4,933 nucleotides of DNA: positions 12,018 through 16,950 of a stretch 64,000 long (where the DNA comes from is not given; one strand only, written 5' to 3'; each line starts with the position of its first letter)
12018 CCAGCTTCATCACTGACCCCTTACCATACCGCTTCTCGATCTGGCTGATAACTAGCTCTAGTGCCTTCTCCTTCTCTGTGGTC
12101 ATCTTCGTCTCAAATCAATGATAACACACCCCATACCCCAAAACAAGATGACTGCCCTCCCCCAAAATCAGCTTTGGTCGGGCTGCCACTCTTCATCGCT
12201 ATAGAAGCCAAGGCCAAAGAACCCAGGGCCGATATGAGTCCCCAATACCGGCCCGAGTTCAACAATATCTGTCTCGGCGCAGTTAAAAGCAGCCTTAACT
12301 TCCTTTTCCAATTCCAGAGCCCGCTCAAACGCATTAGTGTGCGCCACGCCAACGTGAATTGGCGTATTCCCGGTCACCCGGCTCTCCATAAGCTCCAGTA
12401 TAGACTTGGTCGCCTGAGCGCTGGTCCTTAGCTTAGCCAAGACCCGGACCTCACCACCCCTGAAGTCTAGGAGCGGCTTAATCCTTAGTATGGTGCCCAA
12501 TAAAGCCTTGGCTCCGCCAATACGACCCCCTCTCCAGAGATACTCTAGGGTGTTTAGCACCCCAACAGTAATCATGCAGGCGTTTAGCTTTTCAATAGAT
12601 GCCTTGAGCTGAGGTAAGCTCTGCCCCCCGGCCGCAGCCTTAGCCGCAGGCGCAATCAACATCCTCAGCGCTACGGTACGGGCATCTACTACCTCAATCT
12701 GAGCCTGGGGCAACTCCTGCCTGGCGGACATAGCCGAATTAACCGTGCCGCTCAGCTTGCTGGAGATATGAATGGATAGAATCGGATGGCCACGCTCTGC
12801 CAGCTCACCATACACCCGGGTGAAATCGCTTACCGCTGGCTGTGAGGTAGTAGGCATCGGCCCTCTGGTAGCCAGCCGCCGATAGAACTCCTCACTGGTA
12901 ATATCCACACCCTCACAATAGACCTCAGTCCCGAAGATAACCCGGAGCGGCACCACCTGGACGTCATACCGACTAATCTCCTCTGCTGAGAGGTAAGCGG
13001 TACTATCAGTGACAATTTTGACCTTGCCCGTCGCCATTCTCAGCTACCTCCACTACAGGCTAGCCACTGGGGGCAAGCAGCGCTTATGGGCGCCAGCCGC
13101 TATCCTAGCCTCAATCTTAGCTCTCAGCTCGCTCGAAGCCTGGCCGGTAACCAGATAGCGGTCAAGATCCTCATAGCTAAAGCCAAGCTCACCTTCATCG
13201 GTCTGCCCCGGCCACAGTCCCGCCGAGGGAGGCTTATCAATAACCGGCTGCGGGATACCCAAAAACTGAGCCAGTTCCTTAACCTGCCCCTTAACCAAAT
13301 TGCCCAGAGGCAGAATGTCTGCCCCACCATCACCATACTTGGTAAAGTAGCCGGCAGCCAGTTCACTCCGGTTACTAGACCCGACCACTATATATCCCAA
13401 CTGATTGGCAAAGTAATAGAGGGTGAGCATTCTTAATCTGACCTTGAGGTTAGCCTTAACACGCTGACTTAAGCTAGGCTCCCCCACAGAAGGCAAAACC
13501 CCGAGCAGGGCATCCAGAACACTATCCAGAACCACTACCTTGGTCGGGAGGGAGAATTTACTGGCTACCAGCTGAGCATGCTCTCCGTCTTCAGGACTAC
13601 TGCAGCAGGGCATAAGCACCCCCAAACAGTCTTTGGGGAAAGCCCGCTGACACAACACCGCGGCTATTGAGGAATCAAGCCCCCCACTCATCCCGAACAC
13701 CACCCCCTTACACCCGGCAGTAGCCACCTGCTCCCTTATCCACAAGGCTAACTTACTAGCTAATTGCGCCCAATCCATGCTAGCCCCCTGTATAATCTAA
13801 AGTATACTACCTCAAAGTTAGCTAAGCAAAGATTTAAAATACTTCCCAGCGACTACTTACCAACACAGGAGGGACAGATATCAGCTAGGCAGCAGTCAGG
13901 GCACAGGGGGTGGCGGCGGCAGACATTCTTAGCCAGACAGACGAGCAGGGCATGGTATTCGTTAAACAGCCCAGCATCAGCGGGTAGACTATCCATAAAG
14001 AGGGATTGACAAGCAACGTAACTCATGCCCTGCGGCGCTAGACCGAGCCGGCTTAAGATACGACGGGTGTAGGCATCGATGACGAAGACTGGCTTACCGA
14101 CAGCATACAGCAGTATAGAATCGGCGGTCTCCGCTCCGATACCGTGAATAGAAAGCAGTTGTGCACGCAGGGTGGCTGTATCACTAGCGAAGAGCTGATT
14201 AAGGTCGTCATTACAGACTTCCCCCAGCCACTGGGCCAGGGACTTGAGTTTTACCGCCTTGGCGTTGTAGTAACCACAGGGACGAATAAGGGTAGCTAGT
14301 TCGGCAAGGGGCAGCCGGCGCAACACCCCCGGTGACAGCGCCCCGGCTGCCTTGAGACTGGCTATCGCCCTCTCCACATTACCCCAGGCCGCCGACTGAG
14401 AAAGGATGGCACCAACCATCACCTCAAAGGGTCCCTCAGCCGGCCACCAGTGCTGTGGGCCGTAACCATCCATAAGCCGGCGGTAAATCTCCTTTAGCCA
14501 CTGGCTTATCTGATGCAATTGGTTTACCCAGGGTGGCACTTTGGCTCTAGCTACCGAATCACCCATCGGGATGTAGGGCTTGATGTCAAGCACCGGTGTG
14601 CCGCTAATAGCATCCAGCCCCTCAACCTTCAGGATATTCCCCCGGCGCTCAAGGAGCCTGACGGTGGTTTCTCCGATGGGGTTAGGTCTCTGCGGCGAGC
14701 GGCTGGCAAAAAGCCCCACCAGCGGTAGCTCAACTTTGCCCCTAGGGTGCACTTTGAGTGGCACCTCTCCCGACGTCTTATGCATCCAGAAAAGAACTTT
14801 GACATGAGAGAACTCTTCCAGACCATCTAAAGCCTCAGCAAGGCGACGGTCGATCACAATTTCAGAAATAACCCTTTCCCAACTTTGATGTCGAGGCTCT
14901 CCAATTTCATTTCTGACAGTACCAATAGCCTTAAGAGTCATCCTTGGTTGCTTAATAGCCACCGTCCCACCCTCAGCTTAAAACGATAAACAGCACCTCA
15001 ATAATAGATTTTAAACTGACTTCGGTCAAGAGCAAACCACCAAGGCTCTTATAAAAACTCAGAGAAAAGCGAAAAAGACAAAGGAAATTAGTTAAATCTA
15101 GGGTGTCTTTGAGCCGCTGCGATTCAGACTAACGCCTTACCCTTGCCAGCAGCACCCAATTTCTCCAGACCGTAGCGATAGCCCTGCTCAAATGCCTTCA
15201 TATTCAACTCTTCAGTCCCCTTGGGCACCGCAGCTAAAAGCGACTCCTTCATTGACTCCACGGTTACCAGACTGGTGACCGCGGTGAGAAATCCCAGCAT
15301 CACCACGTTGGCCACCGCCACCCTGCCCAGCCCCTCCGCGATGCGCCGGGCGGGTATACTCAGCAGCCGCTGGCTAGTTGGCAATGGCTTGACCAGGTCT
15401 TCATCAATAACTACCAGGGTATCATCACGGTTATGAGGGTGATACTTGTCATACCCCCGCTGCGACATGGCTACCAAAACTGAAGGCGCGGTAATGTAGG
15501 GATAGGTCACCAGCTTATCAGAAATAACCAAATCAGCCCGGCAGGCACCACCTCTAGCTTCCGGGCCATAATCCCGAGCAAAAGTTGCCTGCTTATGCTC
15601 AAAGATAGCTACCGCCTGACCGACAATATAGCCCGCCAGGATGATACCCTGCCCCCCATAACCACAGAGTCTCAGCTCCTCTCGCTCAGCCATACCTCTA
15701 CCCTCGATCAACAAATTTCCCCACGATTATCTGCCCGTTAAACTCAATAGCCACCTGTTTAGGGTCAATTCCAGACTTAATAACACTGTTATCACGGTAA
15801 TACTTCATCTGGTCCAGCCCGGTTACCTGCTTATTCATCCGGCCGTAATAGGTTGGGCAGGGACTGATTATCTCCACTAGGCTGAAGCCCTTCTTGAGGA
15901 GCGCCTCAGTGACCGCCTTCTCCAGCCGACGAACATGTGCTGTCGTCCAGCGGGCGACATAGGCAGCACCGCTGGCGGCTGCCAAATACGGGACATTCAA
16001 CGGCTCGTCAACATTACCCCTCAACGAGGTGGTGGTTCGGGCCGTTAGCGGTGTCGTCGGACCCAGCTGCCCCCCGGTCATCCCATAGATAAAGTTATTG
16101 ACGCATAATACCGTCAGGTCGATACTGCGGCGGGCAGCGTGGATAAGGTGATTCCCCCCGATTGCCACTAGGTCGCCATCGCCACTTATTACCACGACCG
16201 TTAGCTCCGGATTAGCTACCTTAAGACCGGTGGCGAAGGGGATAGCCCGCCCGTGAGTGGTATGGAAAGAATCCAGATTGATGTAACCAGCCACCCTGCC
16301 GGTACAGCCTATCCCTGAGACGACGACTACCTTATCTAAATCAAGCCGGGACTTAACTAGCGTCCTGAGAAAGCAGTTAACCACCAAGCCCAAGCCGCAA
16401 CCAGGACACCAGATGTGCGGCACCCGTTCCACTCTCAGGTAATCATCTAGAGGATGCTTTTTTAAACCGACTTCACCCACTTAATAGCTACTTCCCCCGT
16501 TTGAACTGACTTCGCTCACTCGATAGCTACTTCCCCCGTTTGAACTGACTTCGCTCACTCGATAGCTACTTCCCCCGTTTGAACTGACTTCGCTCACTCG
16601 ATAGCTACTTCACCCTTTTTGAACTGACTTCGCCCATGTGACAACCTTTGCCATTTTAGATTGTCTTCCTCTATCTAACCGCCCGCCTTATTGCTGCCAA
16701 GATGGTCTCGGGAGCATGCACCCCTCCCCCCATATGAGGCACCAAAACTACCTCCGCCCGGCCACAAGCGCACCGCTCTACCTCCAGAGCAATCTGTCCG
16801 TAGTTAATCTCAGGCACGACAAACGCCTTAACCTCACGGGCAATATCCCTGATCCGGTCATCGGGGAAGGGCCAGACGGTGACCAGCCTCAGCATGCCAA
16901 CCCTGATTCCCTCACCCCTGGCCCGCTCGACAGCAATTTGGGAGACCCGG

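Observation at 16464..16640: Tandem 39-bp repeats between the alpha and beta oxidoreductase genes re-duplicate the beta-subunit ribosome-binding site, start codon and first codons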

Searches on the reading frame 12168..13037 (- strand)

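Call 11: search_protein_families(library=pfam, proteins=[window:12168-13037:-])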
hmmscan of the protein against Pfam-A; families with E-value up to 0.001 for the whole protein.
window:12168-13037:- (289 aa): 1 family
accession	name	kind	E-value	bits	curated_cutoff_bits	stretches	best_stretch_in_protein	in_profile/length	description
PF02645.21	DegV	-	2.1e-80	270.5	27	1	5-280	1-279/280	Uncharacterised protein, DegV family COG1307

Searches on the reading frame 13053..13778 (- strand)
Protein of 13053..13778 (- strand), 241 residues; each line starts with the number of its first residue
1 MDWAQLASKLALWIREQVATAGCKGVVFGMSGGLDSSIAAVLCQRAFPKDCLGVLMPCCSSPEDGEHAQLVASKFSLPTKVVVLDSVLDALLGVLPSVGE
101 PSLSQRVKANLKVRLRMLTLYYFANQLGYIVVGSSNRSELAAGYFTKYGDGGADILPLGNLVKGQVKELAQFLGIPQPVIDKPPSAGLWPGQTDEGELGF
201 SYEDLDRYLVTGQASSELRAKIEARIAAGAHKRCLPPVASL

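Call 11: search_protein_families(library=pfam, proteins=[window:13053-13778:-])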
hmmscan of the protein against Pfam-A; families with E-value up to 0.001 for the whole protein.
window:13053-13778:- (241 aa): 2 families
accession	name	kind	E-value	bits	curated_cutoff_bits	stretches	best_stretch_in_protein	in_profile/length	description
PF02540.23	NAD_synthase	-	7.8e-68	228.6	21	1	8-233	3-239/242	NAD synthase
PF03054.22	tRNA_Me_trans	-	8.2e-07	29.3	20.6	1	26-78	3-66/202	tRNA methyl transferase HUP domain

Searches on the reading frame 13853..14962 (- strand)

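Call 11: search_protein_families(library=pfam, proteins=[window:13853-14962:-])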
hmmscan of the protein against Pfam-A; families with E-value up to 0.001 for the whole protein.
window:13853-14962:- (369 aa): 3 families
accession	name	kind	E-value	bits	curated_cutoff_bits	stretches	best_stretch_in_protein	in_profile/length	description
PF01980.22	TrmO_N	-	1e-29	103.5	26.8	1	26-135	6-116/116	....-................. O N-terminal domain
PF00730.31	HhH-GPD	-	9.7e-14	52.1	26.2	1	183-312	1-92/108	HhH-GPD superfamily base excision DNA repair protein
PF00633.29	HHH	-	0.00079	19.6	24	0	266-286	10-30/30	Helix-hairpin-helix motif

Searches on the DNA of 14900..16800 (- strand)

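Call 59: search_rna_families(sources=[L097, L108, L165, L184, L187, L199, L136, L149, L198, L205, L208], threshold=gathering)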
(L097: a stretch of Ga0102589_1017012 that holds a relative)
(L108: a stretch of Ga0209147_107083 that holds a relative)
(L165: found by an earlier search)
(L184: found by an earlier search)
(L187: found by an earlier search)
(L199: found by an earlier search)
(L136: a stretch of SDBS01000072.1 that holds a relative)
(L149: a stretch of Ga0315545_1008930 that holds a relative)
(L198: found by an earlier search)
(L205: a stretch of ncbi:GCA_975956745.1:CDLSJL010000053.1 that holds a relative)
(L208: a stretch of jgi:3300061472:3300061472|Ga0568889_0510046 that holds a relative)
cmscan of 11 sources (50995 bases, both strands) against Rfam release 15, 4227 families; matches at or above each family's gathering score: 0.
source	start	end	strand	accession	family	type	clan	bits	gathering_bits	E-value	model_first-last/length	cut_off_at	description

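Call 60: search_rna_families(source=window, start=14900, end=16800, threshold=evalue, max_evalue=1)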
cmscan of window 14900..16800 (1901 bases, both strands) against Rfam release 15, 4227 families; matches with E-value up to 1: 0.
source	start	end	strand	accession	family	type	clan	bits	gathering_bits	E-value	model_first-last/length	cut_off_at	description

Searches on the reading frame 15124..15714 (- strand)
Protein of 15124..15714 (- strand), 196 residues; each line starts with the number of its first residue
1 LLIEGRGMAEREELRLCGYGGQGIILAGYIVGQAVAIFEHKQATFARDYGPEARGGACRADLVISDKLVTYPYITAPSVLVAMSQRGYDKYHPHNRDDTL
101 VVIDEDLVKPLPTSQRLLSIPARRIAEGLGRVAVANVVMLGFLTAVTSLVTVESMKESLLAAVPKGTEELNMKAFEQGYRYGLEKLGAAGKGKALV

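Call 11: search_protein_families(library=pfam, proteins=[window:15124-15714:-])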
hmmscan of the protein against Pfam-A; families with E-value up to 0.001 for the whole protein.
window:15124-15714:- (196 aa): 1 family
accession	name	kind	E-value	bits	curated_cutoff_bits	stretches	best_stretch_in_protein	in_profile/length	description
PF01558.24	POR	-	2.4e-31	109.7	27.4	1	20-179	1-172/173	Pyruvate ferredoxin/flavodoxin oxidoreductase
